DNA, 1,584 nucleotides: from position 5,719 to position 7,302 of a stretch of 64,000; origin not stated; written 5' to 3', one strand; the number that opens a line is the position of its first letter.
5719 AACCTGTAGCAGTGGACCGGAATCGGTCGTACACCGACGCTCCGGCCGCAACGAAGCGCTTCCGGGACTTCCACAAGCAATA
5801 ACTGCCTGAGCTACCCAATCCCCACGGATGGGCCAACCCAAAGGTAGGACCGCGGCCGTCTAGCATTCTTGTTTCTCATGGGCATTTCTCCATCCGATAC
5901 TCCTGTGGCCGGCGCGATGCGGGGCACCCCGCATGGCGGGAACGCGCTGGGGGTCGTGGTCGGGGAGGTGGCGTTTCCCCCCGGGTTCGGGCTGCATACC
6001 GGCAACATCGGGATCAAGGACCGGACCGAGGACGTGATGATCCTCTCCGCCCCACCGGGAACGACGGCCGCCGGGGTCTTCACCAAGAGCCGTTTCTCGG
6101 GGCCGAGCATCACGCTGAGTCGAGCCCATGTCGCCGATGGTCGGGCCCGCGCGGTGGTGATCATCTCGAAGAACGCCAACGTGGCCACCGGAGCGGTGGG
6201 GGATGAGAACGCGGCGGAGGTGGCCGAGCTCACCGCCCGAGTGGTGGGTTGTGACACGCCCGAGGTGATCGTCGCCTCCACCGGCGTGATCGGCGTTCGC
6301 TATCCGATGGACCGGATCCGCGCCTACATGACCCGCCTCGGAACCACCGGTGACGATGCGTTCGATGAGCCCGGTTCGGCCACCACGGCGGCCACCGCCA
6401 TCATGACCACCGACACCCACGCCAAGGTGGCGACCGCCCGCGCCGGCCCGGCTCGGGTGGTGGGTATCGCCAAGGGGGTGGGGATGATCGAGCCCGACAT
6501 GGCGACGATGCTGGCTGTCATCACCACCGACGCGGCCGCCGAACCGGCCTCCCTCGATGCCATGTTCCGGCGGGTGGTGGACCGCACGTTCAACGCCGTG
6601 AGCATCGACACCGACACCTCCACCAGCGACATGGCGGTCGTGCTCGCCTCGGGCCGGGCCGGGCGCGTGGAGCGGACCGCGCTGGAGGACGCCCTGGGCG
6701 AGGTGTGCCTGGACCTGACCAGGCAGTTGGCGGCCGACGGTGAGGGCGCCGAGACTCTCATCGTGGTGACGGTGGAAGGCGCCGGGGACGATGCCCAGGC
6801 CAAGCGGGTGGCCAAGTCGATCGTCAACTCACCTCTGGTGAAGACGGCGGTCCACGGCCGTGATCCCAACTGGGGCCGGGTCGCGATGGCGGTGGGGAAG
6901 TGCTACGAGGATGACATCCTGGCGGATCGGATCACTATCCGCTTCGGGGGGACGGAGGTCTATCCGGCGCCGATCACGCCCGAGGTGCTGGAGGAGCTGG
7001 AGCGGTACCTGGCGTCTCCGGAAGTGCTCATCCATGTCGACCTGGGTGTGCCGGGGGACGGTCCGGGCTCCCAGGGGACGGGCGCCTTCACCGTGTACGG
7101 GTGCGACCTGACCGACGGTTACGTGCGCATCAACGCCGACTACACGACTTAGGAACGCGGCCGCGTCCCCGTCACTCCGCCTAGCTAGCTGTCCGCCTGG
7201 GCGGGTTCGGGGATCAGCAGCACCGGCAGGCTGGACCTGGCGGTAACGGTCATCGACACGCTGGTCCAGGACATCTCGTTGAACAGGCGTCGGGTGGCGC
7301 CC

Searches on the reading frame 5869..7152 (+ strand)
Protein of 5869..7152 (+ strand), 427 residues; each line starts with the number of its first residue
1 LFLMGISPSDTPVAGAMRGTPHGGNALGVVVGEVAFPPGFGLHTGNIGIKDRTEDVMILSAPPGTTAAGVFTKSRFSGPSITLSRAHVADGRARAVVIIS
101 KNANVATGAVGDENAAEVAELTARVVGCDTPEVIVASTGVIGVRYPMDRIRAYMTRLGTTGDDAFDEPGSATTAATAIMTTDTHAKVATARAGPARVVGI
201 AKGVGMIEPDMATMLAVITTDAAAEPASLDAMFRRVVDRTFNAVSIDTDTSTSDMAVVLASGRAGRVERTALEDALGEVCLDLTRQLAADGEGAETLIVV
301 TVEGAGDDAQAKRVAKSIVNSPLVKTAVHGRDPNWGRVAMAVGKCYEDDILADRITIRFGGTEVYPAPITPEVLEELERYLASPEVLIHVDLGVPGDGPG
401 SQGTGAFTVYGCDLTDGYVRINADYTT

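Call 16: find_encoding_contigs(protein=window:5869-7152:+, flank=10000, max_places=4)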
Protein window:5869-7152:+ (427 aa): no gene with exactly this product is on record in the collection.
